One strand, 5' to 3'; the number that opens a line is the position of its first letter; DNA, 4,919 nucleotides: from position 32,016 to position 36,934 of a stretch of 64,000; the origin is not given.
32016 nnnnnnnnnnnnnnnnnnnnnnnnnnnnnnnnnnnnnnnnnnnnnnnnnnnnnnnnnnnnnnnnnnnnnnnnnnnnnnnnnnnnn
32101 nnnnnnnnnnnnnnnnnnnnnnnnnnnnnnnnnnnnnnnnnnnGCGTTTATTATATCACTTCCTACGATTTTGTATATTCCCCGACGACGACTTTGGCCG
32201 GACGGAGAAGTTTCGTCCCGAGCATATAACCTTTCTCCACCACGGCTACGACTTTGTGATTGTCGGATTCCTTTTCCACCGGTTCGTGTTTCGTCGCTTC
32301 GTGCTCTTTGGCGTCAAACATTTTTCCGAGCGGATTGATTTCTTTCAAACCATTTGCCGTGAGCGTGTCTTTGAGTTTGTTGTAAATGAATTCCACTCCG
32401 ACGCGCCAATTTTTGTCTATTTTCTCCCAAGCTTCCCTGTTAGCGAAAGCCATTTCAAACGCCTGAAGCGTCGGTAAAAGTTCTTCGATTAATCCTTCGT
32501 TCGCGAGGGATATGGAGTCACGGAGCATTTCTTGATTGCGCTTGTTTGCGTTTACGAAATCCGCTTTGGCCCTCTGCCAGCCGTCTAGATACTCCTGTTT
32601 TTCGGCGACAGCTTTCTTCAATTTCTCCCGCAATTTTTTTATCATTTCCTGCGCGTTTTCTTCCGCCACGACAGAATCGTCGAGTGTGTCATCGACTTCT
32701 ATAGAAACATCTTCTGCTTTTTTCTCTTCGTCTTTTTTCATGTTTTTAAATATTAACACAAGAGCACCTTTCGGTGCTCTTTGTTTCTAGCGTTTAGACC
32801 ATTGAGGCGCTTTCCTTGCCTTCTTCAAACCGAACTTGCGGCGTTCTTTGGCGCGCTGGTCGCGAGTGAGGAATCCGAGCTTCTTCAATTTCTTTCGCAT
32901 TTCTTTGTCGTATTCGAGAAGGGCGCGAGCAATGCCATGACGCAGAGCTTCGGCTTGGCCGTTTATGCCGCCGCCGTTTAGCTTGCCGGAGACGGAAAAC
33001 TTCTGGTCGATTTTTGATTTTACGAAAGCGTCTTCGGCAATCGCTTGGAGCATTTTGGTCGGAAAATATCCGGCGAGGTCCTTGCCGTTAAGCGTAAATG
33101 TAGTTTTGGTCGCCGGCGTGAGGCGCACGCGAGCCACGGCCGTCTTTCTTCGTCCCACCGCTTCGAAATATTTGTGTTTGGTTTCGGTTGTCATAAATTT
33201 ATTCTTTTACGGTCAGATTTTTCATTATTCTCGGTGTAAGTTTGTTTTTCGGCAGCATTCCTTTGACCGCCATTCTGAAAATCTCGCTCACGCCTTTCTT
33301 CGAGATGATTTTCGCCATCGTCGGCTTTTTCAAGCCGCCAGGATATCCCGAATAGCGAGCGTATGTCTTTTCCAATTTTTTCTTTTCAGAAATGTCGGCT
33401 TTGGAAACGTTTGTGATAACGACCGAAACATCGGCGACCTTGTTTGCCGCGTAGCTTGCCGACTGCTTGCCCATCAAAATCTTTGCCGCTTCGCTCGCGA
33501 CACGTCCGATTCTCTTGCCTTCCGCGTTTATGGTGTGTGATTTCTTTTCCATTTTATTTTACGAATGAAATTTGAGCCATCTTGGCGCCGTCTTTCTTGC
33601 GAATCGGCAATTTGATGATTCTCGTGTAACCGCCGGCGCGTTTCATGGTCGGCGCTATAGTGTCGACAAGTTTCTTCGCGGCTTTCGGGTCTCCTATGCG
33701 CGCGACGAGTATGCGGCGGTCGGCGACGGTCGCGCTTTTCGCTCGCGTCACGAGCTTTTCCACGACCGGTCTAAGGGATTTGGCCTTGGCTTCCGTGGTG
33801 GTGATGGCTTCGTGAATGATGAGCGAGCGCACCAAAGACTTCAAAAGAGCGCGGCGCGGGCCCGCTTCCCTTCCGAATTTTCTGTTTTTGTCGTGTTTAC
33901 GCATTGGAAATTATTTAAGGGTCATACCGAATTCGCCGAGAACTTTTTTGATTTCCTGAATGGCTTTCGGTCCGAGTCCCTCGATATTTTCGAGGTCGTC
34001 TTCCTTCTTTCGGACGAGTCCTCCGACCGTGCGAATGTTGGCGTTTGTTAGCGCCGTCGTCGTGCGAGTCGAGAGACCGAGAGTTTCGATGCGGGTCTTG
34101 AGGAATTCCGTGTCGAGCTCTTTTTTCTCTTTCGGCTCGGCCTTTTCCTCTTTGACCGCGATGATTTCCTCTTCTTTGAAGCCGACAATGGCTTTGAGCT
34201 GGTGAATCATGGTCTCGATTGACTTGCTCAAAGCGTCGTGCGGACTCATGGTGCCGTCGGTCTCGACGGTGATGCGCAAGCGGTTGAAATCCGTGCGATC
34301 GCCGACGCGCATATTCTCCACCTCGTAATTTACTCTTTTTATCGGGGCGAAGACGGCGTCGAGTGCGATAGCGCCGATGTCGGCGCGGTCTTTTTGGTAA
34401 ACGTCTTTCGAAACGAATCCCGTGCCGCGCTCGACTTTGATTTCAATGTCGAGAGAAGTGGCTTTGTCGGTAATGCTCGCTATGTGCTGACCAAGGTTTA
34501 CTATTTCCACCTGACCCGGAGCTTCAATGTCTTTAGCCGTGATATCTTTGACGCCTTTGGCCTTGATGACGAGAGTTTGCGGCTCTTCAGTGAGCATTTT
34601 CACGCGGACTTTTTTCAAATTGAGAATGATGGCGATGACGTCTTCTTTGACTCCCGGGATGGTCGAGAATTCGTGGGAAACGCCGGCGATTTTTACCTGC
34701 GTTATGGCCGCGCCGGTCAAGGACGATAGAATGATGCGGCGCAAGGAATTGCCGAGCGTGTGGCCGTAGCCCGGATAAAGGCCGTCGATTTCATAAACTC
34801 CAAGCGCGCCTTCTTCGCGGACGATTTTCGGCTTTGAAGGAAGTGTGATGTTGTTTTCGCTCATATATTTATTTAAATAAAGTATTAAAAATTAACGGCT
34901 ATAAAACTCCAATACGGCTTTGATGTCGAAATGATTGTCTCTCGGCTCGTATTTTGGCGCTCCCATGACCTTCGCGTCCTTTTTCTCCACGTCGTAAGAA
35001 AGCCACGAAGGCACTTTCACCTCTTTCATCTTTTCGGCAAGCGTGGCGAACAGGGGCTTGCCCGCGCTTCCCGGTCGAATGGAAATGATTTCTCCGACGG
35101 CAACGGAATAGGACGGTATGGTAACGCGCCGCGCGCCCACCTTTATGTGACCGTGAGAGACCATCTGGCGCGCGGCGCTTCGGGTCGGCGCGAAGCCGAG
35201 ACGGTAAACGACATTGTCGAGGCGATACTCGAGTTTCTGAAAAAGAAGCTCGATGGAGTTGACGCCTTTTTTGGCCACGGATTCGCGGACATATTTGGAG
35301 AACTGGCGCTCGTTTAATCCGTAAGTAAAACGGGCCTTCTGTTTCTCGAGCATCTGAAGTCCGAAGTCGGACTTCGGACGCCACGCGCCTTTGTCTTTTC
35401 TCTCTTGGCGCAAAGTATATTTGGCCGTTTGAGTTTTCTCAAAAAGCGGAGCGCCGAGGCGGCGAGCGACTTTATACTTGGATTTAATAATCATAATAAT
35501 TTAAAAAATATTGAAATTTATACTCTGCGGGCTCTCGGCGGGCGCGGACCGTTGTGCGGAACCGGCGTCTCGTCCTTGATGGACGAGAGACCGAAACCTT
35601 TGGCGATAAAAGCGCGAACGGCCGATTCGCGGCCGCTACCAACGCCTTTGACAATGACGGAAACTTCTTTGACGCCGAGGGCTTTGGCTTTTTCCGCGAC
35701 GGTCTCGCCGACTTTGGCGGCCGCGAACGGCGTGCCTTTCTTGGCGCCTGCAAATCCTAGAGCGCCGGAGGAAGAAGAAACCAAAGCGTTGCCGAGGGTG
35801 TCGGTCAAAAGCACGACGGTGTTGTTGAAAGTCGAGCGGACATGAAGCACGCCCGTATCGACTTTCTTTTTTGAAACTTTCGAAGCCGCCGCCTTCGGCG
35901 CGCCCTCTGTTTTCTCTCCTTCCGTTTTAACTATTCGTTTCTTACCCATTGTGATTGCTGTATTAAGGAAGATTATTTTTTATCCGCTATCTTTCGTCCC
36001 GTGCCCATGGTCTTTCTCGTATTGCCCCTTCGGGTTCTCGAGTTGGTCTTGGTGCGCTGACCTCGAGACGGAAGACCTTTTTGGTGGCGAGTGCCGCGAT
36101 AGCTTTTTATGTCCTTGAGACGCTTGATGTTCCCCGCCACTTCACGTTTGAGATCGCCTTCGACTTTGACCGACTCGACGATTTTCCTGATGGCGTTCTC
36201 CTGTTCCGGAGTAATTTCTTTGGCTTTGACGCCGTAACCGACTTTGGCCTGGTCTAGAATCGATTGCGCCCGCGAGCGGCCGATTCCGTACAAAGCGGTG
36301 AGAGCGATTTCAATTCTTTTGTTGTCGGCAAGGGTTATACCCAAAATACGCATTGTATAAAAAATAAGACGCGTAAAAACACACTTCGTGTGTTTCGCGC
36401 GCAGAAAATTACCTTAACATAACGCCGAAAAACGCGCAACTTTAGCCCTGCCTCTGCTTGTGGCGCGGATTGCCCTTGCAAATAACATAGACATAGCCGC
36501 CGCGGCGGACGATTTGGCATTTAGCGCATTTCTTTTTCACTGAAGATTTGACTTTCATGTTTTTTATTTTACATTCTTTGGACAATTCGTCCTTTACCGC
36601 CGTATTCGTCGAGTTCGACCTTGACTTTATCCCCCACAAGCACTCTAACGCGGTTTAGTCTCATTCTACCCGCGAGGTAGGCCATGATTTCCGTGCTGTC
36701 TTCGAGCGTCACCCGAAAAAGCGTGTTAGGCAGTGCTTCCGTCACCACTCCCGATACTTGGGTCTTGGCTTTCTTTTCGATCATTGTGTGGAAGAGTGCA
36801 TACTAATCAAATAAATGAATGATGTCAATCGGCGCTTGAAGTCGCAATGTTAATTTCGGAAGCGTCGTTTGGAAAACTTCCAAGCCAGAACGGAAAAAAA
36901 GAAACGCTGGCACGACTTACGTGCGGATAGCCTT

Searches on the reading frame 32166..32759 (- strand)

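Call 32: search_protein_families(library=pfam, proteins=[window:32166-32759:-], max_evalue=0.01)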
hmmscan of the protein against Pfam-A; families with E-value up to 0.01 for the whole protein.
window:32166-32759:- (198 aa): 1 family
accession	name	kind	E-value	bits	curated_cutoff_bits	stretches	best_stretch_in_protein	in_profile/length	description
PF01025.24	GrpE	-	6.8e-36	123.9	25.8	1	33-193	6-164/165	GrpE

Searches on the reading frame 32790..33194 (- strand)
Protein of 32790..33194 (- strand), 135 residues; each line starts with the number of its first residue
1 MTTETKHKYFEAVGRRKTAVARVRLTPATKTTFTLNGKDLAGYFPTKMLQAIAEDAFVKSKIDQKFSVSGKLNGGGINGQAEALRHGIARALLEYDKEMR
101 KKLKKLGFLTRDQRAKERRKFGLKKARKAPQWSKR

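Call 32: search_protein_families(library=pfam, proteins=[window:32790-33194:-], max_evalue=0.01)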
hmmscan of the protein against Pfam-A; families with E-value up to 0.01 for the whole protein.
window:32790-33194:- (135 aa): 1 family
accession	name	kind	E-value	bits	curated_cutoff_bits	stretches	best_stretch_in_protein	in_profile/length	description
PF00380.25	Ribosomal_S9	-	2.3e-39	135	22.5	1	14-135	1-121/121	Ribosomal protein S9/S16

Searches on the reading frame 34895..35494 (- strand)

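Call 32: search_protein_families(library=pfam, proteins=[window:34895-35494:-], max_evalue=0.01)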
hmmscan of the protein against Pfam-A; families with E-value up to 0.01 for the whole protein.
window:34895-35494:- (200 aa): 2 families
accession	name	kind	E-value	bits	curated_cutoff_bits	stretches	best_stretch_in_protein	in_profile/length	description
PF01479.30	S4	-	3.6e-18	65.5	22.8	1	91-137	2-48/48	S4 domain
PF00163.24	Ribosomal_S4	-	1.1e-13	52.1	23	1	4-84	4-91/95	Ribosomal protein S4/S9 N-terminal domain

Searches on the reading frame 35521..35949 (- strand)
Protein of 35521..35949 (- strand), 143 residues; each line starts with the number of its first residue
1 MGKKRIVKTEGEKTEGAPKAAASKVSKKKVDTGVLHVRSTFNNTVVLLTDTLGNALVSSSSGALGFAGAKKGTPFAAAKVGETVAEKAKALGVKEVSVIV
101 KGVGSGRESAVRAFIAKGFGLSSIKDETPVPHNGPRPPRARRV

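Call 32: search_protein_families(library=pfam, proteins=[window:35521-35949:-], max_evalue=0.01)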
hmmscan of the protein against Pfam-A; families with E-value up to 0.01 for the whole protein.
window:35521-35949:- (143 aa): 2 families
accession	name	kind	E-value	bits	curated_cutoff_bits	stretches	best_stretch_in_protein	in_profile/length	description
PF00411.24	Ribosomal_S11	-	5.5e-35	120.6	25.1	1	33-142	1-110/110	Ribosomal protein S11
PF00861.27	Ribosomal_L18p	-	1.9e-05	25.4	27.8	1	36-96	29-89/116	Ribosomal L18 of archaea, bacteria, mitoch. and chloroplast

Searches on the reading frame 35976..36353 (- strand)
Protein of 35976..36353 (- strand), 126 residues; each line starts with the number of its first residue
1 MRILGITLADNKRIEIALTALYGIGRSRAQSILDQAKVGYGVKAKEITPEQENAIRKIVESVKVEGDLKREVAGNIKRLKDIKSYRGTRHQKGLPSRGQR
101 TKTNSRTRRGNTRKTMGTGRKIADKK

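Call 32: search_protein_families(library=pfam, proteins=[window:35976-36353:-], max_evalue=0.01)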
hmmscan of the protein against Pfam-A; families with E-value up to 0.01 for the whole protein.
window:35976-36353:- (126 aa): 1 family
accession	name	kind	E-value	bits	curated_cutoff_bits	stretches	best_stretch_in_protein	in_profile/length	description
PF00416.27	Ribosomal_S13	-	3.6e-28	99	31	1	2-107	1-128/128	Ribosomal protein S13/S18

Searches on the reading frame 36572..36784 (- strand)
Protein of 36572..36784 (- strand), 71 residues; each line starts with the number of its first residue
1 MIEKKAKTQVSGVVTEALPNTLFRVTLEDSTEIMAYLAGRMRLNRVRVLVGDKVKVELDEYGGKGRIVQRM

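Call 32: search_protein_families(library=pfam, proteins=[window:36572-36784:-], max_evalue=0.01)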
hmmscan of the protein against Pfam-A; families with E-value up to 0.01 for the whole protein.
window:36572-36784:- (71 aa): 2 families
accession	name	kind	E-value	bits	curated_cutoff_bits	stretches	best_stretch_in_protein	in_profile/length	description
PF01176.25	eIF-1a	-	5.1e-21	74.5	30.2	1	9-70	2-64/64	Translation initiation factor 1A / IF-1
PF16745.11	RsgA_N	-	0.00063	19.9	27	1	37-60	25-48/54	RsgA N-terminal domain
